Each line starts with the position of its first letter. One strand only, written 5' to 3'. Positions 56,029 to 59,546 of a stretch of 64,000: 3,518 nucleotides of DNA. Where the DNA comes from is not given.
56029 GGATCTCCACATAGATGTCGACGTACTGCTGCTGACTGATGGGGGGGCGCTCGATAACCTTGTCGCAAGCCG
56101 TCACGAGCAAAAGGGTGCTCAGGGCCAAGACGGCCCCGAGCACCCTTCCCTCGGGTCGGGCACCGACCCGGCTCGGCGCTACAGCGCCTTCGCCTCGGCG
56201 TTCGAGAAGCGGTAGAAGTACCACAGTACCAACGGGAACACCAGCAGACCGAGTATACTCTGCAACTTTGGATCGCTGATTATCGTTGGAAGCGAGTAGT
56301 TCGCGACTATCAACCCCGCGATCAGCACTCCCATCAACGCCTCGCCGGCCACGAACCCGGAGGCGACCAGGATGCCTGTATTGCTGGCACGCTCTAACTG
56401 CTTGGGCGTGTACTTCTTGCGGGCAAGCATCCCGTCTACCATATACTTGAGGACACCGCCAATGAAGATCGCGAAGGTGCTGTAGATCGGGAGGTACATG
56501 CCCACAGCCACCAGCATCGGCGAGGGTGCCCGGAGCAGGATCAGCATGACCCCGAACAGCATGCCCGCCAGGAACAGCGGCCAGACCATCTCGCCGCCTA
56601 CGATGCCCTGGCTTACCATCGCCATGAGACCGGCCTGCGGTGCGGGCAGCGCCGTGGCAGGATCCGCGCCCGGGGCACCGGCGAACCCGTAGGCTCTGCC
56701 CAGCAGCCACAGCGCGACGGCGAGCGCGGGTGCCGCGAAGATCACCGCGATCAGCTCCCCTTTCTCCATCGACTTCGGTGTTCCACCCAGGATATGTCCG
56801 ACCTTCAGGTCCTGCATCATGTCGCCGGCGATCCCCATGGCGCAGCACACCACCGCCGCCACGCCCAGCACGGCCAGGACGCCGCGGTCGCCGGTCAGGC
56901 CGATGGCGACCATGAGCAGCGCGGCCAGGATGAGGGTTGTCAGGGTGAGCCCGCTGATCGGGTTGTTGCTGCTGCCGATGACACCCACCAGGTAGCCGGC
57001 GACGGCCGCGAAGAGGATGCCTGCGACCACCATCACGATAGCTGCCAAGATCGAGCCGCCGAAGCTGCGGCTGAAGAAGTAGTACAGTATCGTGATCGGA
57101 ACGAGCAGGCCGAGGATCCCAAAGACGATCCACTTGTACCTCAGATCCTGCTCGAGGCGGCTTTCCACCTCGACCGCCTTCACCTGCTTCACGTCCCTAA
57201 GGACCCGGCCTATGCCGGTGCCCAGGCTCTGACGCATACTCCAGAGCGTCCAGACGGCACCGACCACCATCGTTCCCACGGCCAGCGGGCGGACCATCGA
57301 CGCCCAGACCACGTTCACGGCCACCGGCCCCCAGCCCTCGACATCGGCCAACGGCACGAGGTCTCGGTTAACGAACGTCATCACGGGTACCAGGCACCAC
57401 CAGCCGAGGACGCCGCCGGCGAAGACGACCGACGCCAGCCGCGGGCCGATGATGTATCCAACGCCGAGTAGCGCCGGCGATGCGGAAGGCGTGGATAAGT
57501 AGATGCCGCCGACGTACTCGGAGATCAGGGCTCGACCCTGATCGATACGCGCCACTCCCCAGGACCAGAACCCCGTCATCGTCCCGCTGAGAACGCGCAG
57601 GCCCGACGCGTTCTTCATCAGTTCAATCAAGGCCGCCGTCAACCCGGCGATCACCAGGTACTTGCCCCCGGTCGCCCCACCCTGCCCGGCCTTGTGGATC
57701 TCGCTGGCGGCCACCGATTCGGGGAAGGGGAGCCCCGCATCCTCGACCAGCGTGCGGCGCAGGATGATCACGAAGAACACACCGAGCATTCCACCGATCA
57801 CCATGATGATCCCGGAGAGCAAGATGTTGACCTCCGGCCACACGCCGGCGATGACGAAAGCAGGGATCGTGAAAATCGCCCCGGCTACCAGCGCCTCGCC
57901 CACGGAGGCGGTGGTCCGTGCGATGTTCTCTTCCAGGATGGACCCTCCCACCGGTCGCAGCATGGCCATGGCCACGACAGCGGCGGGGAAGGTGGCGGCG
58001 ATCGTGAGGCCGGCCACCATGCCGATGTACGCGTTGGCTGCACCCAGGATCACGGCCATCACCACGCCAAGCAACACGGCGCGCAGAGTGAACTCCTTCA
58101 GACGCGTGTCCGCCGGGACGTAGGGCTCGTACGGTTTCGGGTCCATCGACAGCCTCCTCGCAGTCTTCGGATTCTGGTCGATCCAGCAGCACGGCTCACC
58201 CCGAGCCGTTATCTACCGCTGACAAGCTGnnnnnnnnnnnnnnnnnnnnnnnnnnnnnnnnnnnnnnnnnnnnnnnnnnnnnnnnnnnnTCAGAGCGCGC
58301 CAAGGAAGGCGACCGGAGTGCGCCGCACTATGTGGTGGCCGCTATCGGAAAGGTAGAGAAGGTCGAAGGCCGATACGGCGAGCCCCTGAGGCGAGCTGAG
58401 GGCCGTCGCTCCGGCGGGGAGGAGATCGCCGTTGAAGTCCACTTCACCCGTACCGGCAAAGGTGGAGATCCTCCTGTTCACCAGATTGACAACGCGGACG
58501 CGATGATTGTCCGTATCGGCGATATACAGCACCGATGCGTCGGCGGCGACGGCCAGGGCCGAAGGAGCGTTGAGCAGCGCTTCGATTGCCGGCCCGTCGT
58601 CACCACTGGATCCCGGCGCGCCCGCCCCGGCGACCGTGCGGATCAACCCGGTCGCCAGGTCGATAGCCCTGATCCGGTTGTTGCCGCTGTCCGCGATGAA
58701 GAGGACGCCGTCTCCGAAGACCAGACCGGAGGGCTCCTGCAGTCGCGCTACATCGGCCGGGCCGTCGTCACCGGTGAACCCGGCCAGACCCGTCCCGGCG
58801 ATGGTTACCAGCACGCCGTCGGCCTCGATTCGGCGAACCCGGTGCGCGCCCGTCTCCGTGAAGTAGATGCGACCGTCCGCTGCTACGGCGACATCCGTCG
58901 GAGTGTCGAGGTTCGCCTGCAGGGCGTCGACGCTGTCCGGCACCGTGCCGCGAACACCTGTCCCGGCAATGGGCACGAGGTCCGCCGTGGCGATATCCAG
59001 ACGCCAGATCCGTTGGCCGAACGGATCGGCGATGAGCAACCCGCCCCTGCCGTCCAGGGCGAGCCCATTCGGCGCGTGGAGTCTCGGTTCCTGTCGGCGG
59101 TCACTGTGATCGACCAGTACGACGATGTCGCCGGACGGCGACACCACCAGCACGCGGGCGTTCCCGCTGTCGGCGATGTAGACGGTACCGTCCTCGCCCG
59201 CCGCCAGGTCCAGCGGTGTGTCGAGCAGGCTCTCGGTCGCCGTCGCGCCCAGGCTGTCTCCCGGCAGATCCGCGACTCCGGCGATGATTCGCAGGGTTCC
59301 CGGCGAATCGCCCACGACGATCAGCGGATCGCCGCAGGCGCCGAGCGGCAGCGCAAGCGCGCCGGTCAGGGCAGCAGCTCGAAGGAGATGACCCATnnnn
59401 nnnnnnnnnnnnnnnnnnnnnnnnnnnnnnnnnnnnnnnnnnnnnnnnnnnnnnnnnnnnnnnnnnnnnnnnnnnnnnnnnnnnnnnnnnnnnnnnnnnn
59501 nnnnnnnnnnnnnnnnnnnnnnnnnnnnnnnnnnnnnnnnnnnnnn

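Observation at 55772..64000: M48 protease, CarboxypepD_reg TonB-dependent receptor, two beta-propeller lipoproteins, OPT transporter and small lipoprotein: candidate two-membrane import pathway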

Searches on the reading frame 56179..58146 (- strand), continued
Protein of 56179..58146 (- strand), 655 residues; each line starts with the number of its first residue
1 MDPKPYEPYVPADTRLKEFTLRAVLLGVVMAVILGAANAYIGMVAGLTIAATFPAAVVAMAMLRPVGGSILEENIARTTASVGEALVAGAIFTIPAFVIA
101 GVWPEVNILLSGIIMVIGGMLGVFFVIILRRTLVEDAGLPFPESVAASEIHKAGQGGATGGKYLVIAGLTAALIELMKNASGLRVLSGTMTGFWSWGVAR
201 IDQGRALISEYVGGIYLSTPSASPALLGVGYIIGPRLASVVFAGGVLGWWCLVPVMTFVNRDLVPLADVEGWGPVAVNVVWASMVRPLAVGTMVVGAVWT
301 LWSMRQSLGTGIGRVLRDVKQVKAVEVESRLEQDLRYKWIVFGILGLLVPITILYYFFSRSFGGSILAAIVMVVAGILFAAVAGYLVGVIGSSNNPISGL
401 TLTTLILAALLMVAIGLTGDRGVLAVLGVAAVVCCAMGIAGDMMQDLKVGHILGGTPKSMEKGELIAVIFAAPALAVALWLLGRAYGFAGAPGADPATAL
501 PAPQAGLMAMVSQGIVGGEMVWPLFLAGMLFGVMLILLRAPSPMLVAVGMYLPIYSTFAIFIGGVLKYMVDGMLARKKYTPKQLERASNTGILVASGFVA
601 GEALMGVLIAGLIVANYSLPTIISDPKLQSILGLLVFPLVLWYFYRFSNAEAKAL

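Call 54: find_encoding_contigs(protein=P0279, flank=8000, max_places=1)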
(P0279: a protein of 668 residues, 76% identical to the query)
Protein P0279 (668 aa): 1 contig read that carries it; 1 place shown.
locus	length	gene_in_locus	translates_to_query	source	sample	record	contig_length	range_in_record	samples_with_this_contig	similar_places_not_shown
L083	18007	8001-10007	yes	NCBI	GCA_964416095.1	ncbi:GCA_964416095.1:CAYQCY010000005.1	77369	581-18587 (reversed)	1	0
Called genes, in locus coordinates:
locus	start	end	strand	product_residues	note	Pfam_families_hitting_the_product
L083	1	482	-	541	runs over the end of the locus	PF00999:Na_H_Exchanger, PF02254:TrkA_N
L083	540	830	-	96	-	-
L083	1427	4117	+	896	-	PF06452:CBM9_1 (weak), PF19313:DUF5916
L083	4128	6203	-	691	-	PF00122:E1-E2_ATPase, PF00702:Hydrolase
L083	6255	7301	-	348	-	-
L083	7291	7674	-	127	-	PF04020:Phage_holin_4_2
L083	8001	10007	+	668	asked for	PF03169:OPT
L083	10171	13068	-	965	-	PF04151:PPC (weak), PF00656:Peptidase_C14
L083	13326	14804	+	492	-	PF13396:PLDc_N, PF13091:PLDc_2, PF00614:PLDc (weak), PF13091:PLDc_2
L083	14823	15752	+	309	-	PF13371:TPR_9 (faint), PF07719:TPR_2 (faint), PF13428:TPR_14 (faint), PF14559:TPR_19 (faint), PF00515:TPR_1 (faint), PF13176:TPR_7 (faint), PF13181:TPR_8 (faint), PF13414:TPR_11 (faint)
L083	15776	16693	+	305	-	PF01891:CbiM, PF13190:PDGLE (weak)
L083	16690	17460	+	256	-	PF02361:CbiQ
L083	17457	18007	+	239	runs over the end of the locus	PF00005:ABC_tran, PF02463:SMC_N (faint), PF13304:AAA_21 (weak)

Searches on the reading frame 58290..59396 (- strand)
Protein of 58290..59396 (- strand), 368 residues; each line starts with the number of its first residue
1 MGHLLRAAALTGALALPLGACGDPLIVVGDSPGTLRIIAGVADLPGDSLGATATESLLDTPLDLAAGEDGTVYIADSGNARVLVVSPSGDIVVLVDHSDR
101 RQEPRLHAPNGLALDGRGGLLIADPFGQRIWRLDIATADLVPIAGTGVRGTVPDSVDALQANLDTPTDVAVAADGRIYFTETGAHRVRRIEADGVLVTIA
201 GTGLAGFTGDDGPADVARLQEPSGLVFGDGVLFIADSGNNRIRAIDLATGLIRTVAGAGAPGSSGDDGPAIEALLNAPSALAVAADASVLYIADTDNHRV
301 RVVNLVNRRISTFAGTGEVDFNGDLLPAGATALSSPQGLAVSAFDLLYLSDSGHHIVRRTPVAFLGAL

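Call 5: search_protein_families(library=pfam, proteins=[window:58290-59396:-], max_evalue=0.01)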
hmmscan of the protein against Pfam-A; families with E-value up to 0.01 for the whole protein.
window:58290-59396:- (368 aa): 5 families
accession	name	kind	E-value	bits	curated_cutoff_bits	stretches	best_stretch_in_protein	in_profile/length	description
PF01436.27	NHL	-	2.7e-28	97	20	3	59-84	2-27/28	NHL repeat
PF25021.1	TEN_NHL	-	6.6e-26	91.6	27.1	3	52-202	24-178/357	Teneurin NHL domain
PF08450.18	SGL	-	5.2e-08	33.2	26.3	1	63-198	90-218/246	SMP-30/Gluconolactonase/LRE-like region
PF24684.1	Vgb_lyase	-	0.00011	21.6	50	1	164-196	97-129/290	Virginiamycin B lyase family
PF13449.12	Phytase-like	-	0.0004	20.8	27.6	0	224-305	72-163/284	Esterase-like activity of phytase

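Call 6: search_protein_families(library=ncbifam, proteins=[window:58290-59396:-], max_evalue=0.01)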
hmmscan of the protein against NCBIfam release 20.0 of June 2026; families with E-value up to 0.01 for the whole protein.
window:58290-59396:- (368 aa): 2 families
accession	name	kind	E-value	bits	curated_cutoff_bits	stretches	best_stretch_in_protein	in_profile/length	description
NF035926.1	scyF_NHL_VPEP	equivalog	3.8e-13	49.3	350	2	61-206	154-289/376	scytonemin biosynthesis PEP-CTERM protein ScyF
NF033206.1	ScyE_fam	subfamily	7.8e-13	48.7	80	1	108-199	254-332/333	ScyD/ScyE family protein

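Call 15: search_solved_structures(query=window:58290-59396:-, max_evalue=0.01)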
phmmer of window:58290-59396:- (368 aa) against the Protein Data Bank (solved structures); distinct sequences matched with E-value up to 0.01: 70 (the best 60 are shown).
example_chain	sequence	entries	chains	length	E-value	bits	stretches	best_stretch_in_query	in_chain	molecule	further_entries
9ifo_A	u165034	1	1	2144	1.2e-90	307.3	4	158-302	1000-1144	Teneurin-Like Protein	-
9pt5_A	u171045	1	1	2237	6.1e-83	282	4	158-301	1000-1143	Teneurin-like protein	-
7djj_A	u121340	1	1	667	7.6e-44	153.3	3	163-356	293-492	Protein SUPPRESSOR OF QUENCHING 1, chloroplastic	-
7djk_A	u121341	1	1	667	7.6e-44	153.3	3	163-356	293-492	Protein SUPPRESSOR OF QUENCHING 1, chloroplastic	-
7djm_A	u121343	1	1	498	9.5e-41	143.2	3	163-321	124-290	Protein SUPPRESSOR OF QUENCHING 1, chloroplastic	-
7djl_C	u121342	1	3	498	6.6e-36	127.2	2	163-358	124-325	Protein SUPPRESSOR OF QUENCHING 1, chloroplastic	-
6g7w_A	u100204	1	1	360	1.1e-30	110.1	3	206-312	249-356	NHL repeat-containing protein 2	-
6gc1_A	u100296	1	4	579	4.8e-29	104.7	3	206-312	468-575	NHL repeat-containing protein 2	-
3wwa_A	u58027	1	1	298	2e-18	69.7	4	58-198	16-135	Pizza7H protein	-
7bam_A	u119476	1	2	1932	8.6e-17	64.4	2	54-315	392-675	Teneurin-4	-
7ban_A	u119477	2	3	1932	9.2e-17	64.3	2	54-315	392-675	Teneurin-4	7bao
6ske_A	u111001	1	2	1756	4.3e-16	62.1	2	153-309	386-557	Teneurin-2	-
6ska_A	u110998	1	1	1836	4.9e-16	61.9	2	153-309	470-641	Teneurin-2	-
6fb3_A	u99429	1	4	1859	5.1e-16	61.8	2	153-309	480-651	Teneurin-2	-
6vhh_A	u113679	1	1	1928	8e-16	61.2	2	55-316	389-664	Teneurin-2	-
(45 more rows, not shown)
